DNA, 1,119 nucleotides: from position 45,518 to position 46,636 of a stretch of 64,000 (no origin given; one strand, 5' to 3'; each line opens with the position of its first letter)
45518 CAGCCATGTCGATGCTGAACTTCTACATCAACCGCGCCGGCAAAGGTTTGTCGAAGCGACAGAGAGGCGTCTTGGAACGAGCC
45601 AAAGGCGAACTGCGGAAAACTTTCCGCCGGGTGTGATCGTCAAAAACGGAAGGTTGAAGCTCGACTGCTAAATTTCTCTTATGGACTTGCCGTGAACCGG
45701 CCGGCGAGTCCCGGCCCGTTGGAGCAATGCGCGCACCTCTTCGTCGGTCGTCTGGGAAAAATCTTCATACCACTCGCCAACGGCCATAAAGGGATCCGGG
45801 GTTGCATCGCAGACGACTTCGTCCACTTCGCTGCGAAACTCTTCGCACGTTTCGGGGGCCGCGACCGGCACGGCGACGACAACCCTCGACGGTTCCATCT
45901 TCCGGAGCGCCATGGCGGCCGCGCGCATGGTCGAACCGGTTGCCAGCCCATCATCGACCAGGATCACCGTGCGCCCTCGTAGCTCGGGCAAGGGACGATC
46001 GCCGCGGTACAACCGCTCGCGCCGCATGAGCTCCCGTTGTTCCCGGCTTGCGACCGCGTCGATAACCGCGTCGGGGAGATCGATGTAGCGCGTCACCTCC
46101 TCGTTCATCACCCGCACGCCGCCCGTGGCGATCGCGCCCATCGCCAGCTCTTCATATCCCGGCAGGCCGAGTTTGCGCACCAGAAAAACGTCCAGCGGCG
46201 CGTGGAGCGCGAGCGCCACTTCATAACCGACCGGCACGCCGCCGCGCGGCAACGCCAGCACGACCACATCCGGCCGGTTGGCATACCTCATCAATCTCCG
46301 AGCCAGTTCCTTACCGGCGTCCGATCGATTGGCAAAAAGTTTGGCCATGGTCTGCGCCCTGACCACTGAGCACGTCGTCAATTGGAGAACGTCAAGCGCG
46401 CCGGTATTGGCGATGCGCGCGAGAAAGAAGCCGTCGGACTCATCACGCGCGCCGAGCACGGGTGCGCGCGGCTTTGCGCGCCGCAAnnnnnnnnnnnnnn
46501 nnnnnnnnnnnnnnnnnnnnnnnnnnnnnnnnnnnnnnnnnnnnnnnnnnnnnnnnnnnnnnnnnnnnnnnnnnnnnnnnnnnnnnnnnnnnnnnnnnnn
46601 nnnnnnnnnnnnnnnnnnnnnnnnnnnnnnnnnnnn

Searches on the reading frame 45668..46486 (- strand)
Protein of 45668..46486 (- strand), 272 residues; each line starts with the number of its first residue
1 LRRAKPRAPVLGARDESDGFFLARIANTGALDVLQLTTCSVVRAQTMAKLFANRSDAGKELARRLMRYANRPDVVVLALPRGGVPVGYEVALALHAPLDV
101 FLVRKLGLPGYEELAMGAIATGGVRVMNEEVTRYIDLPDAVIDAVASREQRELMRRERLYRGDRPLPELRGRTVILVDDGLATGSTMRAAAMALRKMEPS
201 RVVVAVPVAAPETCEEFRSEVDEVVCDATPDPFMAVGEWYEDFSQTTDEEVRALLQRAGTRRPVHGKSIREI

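Call 82: search_protein_families(library=pfam, proteins=[window:45668-46486:-], max_evalue=0.00001)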
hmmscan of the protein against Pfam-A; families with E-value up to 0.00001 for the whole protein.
window:45668-46486:- (272 aa): 2 families
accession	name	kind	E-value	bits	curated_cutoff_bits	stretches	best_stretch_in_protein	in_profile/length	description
PF00156.33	Pribosyltran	-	2.5e-20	72.8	26.3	1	55-227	12-143/158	Phosphoribosyl transferase domain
PF14681.12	UPRTase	-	9.7e-06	25.6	27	0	166-224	114-175/206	Uracil phosphoribosyltransferase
